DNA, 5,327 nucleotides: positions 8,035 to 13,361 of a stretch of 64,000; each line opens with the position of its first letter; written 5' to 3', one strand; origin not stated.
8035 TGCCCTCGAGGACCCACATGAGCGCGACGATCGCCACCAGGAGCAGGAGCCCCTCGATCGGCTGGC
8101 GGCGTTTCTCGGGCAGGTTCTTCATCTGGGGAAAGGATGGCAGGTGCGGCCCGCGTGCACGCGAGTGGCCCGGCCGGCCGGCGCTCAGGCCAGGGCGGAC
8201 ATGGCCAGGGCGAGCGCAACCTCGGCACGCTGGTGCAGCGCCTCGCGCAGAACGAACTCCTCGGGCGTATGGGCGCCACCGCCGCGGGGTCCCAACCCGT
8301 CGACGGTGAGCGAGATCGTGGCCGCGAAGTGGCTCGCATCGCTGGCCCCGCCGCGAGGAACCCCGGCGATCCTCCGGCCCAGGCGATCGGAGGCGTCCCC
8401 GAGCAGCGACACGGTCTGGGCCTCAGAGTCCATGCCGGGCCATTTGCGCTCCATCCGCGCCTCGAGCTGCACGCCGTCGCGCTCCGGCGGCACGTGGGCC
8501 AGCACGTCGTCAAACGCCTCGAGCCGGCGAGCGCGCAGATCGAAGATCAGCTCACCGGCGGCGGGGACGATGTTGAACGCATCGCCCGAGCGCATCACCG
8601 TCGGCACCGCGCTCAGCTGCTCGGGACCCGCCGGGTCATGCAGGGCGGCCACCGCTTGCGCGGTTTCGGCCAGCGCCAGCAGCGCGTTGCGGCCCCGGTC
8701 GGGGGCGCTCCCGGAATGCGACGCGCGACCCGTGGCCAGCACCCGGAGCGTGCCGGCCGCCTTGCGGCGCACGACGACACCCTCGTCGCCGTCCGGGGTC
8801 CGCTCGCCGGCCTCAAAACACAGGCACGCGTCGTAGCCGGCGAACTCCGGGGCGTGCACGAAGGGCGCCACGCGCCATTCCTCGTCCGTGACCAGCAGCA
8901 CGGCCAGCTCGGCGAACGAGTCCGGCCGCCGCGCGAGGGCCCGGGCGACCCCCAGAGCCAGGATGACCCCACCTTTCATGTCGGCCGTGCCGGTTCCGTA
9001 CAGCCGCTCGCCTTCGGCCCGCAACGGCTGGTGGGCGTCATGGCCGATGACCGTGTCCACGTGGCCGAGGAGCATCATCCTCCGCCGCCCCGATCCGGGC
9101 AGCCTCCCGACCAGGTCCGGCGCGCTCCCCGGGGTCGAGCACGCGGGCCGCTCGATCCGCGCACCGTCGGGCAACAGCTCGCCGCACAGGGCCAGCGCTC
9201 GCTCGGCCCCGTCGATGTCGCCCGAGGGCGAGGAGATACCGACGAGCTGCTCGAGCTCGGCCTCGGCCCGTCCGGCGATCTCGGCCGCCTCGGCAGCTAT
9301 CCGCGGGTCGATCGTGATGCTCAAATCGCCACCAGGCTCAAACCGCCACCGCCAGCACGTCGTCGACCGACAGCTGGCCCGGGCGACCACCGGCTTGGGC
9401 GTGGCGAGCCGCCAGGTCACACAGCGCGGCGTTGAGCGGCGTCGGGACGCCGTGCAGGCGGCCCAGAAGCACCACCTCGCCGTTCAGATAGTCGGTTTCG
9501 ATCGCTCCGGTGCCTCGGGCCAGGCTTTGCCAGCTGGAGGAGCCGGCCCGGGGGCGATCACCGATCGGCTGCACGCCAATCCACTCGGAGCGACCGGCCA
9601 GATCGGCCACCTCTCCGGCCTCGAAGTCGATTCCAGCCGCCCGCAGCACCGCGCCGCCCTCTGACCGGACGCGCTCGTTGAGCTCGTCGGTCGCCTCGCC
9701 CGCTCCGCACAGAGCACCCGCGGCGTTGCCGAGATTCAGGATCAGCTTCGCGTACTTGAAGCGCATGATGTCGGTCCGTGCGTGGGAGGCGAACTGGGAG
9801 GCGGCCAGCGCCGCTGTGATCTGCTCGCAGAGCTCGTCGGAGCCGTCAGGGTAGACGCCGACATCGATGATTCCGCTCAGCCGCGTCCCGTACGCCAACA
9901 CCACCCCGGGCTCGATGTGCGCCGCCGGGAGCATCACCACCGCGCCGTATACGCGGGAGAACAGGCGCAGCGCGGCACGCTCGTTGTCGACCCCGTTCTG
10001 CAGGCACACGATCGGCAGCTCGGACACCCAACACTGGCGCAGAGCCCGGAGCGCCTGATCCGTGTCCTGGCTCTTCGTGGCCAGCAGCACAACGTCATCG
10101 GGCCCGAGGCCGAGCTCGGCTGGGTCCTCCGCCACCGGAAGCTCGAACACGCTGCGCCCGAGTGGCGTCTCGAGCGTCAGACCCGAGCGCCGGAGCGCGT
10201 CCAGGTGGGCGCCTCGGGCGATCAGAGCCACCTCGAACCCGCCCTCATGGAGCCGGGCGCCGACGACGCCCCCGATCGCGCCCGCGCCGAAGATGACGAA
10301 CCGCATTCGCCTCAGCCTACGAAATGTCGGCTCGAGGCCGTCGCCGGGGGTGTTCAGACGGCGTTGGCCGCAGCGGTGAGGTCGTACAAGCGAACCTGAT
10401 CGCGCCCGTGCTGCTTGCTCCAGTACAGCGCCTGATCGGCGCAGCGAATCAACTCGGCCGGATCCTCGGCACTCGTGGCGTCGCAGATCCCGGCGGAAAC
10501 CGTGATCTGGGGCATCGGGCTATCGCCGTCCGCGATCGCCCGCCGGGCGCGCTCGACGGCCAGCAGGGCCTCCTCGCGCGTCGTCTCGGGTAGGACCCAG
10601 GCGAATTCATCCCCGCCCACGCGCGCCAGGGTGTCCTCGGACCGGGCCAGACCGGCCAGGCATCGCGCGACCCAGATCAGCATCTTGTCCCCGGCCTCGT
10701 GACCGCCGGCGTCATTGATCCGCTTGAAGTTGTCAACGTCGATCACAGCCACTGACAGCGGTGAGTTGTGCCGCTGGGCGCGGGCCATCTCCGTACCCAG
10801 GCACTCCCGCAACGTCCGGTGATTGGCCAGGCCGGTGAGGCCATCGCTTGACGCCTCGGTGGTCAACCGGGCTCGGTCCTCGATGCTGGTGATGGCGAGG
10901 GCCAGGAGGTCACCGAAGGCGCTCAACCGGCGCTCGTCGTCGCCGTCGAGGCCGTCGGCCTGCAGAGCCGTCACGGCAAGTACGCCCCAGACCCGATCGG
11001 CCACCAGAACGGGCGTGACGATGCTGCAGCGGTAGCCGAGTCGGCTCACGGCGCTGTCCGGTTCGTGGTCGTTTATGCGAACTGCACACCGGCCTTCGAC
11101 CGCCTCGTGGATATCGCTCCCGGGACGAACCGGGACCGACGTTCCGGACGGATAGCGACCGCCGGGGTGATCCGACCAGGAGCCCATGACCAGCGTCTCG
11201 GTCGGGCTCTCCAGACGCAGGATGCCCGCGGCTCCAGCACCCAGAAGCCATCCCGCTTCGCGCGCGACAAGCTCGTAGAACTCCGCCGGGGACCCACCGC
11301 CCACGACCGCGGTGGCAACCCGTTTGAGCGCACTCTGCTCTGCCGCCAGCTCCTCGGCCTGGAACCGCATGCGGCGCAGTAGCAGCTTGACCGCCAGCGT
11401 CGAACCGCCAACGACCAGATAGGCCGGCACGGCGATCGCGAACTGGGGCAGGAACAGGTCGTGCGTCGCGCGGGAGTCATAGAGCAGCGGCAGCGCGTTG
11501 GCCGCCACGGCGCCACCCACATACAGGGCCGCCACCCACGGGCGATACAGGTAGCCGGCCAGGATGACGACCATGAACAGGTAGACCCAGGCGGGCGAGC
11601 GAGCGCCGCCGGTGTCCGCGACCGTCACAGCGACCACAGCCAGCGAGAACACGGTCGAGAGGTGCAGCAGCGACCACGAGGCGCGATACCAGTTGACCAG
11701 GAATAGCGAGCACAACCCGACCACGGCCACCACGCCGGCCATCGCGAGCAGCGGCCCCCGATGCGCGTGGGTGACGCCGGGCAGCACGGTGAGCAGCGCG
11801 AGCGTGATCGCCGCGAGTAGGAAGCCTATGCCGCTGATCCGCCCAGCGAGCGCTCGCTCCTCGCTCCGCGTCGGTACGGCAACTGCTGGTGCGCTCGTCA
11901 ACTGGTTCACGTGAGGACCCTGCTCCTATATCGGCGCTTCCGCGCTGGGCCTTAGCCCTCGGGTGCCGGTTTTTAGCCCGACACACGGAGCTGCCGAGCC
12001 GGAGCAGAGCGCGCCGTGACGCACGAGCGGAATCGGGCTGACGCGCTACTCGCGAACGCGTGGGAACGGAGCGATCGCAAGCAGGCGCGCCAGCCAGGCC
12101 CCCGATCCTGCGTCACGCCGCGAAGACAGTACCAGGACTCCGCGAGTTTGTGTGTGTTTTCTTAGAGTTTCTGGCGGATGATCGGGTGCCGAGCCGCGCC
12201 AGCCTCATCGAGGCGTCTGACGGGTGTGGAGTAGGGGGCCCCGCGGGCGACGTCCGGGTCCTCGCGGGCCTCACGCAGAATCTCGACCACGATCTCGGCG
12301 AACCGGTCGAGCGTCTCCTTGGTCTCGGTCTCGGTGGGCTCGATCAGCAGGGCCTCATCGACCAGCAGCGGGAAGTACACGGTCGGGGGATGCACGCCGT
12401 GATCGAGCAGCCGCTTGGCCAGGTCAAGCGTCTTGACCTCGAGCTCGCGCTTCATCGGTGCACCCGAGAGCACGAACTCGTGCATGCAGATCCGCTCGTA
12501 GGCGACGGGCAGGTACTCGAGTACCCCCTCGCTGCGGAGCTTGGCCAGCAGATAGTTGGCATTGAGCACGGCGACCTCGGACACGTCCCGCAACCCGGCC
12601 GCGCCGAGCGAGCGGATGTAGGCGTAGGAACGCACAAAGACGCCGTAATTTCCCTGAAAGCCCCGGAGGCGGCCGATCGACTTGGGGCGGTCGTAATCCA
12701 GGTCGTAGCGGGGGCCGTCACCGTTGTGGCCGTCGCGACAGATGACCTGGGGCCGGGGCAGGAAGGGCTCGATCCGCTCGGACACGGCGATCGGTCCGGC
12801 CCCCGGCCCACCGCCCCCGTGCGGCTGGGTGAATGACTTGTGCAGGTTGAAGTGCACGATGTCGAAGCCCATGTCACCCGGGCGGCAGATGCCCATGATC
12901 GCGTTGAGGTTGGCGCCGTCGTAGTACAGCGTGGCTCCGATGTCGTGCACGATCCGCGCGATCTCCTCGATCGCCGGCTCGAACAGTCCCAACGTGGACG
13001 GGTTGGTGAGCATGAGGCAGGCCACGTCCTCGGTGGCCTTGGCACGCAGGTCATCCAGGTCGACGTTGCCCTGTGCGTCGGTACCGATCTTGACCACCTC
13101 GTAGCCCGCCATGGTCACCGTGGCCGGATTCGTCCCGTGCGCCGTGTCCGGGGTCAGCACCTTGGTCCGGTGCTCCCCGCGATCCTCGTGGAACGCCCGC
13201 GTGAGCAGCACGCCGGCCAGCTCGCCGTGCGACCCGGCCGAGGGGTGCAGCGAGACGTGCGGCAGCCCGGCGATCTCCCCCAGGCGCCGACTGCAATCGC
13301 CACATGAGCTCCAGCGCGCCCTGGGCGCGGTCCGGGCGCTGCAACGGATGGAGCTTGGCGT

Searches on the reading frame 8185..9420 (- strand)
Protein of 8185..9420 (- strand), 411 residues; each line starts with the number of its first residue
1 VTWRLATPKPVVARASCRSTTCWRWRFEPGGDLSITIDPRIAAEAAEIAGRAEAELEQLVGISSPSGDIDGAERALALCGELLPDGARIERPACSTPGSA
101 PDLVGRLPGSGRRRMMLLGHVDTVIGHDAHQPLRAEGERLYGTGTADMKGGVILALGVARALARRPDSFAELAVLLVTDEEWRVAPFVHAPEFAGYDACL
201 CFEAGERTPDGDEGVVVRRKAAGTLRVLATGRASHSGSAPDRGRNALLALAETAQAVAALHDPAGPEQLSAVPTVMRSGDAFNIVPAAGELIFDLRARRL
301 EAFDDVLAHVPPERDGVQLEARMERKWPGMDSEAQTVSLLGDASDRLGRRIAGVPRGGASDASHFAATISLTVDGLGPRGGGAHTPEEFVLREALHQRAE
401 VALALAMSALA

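Call 52: search_protein_families(library=pfam, proteins=[window:8185-9420:-], max_evalue=0.001)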
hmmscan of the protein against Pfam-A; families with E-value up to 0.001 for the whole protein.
window:8185-9420:- (411 aa): 2 families
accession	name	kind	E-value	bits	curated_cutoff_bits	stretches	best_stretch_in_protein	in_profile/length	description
PF01546.33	Peptidase_M20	-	5.4e-21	75.9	24.6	1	116-407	1-205/206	Peptidase family M20/M25/M40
PF07687.19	M20_dimer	-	9.2e-12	45.3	21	1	219-308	3-93/107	Peptidase dimerisation domain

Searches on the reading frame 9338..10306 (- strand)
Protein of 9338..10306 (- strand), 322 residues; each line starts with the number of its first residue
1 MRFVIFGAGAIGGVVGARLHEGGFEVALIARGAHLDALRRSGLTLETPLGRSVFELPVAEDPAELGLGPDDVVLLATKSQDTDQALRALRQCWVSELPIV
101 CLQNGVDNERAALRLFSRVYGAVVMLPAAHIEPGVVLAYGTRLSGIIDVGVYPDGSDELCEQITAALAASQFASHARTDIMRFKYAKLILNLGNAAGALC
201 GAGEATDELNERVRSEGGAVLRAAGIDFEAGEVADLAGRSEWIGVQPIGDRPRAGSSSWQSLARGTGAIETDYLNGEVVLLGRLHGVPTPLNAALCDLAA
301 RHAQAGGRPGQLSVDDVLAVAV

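Call 52: search_protein_families(library=pfam, proteins=[window:9338-10306:-], max_evalue=0.001)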
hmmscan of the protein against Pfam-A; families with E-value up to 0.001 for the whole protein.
window:9338-10306:- (322 aa): 2 families
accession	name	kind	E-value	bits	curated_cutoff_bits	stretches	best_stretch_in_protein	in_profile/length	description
PF02558.23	ApbA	-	3.5e-29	101.8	22.2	1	4-140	2-139/150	Ketopantoate reductase PanE/ApbA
PF08546.17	ApbA_C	-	5.9e-10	40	22.7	1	195-300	18-122/125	Ketopantoate reductase PanE/ApbA C terminal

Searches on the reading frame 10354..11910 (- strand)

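Call 52: search_protein_families(library=pfam, proteins=[window:10354-11910:-], max_evalue=0.001)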
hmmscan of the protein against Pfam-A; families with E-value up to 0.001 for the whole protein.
window:10354-11910:- (518 aa): 4 families
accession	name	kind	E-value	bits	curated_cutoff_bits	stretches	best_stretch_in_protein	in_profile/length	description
PF00990.26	GGDEF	-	1e-40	139.5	23.8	1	354-505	2-161/161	Diguanylate cyclase, GGDEF domain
PF13185.12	GAF_2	-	4.5e-09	37.1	28.6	1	207-340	3-135/136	GAF domain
PF01590.32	GAF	-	1.2e-08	36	22.4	1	209-340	3-133/133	GAF domain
PF13492.12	GAF_3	-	0.0004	21.2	27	0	289-340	76-127/129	GAF domain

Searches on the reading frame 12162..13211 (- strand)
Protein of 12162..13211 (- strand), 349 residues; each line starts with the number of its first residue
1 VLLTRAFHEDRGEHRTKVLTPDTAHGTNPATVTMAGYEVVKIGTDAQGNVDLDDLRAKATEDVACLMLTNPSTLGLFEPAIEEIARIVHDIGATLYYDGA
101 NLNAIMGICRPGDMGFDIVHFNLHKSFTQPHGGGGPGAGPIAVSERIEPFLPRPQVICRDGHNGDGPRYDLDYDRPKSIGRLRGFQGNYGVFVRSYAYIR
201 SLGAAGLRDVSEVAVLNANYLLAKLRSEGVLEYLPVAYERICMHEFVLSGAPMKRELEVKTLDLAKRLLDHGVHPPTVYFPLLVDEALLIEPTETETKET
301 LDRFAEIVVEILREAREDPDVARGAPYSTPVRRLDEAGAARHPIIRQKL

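Call 52: search_protein_families(library=pfam, proteins=[window:12162-13211:-], max_evalue=0.001)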
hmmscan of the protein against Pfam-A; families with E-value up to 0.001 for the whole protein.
window:12162-13211:- (349 aa): 3 families
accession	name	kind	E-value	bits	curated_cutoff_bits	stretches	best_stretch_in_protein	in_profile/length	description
PF21478.3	GcvP2_C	-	3.9e-25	88.5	27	1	211-317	2-104/122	Glycine dehydrogenase, C-terminal domain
PF00266.25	Aminotran_5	-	1.4e-06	27.9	21.5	1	19-132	92-207/371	Aminotransferase class-V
PF02347.22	GDC-P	-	2.1e-05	24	26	1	32-151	172-283/429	Glycine cleavage system P-protein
